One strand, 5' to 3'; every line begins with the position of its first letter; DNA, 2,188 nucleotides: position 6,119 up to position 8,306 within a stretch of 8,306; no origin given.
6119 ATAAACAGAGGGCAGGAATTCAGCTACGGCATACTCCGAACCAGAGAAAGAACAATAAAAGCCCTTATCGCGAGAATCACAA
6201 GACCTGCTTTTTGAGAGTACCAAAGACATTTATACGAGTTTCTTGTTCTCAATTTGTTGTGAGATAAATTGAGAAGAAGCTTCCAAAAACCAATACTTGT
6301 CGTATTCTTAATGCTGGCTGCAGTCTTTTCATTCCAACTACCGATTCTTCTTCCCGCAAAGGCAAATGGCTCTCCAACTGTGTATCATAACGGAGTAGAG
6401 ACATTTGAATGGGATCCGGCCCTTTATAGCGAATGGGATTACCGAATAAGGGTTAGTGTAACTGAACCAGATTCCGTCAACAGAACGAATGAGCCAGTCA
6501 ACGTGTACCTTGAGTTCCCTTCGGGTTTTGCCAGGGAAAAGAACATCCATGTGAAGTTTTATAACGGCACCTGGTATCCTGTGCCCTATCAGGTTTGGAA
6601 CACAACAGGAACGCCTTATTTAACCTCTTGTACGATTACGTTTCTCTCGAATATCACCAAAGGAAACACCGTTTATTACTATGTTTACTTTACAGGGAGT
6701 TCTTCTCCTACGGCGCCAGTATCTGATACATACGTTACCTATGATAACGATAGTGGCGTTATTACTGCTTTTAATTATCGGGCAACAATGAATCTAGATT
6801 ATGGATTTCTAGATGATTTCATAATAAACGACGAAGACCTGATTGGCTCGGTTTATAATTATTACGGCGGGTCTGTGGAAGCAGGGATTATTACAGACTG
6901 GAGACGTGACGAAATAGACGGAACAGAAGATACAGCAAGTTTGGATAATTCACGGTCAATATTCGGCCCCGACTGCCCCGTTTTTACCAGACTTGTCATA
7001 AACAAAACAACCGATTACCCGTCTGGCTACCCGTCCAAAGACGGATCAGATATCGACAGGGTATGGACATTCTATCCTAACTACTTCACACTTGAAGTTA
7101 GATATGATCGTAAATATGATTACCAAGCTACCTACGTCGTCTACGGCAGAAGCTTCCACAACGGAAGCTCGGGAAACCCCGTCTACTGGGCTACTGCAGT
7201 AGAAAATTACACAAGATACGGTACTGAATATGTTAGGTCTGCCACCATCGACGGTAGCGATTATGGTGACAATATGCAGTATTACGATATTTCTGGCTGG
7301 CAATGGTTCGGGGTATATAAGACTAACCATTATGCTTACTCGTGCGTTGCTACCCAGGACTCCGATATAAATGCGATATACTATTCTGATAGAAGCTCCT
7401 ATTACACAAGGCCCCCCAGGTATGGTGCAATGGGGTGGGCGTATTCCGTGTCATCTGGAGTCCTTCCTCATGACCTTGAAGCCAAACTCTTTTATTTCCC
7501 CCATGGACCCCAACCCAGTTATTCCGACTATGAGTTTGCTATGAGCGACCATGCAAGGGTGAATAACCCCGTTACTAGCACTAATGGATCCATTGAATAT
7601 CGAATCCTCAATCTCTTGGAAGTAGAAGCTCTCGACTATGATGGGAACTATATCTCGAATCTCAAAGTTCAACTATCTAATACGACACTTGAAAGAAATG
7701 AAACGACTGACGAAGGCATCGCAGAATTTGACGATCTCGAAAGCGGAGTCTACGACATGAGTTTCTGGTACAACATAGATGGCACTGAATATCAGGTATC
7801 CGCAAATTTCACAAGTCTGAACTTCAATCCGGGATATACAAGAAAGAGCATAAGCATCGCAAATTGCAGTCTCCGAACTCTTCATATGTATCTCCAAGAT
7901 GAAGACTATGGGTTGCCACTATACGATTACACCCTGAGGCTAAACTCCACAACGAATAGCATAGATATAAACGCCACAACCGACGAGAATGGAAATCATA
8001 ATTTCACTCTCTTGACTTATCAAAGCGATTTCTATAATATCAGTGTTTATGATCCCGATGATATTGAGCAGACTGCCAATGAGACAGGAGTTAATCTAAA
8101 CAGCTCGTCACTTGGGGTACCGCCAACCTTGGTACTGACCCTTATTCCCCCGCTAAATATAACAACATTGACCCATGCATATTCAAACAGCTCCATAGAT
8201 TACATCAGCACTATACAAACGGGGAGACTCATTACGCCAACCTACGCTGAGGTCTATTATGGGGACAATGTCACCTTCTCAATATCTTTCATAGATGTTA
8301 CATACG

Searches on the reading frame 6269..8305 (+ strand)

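Call 3: search_protein_families(library=pfam, proteins=[window:6269-8305:+], max_evalue=0.1)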
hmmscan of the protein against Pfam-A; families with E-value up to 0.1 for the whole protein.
window:6269-8305:+ (679 aa): 4 families
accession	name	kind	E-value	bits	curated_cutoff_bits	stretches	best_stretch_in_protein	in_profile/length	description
PF17210.9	SdrD_B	-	1.5e-06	28.8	29.7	1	551-614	24-85/112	SdrD B-like domain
PF13620.12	CarboxypepD_reg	-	0.0006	20.6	32.3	0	456-501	8-56/82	Carboxypeptidase regulatory-like domain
PF24025.1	Ig_DR_A0283-like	-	0.004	17.9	27.1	0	450-498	9-61/102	DR_A0283-like, Ig-like domain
PF17802.7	SpaA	-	0.013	16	23.1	0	459-497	12-56/91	Prealbumin-like fold domain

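Call 4: search_protein_families(library=ncbifam, proteins=[window:6269-8305:+], max_evalue=0.1)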
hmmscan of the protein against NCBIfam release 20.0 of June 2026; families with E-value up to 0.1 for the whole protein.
window:6269-8305:+ (679 aa): 0 families
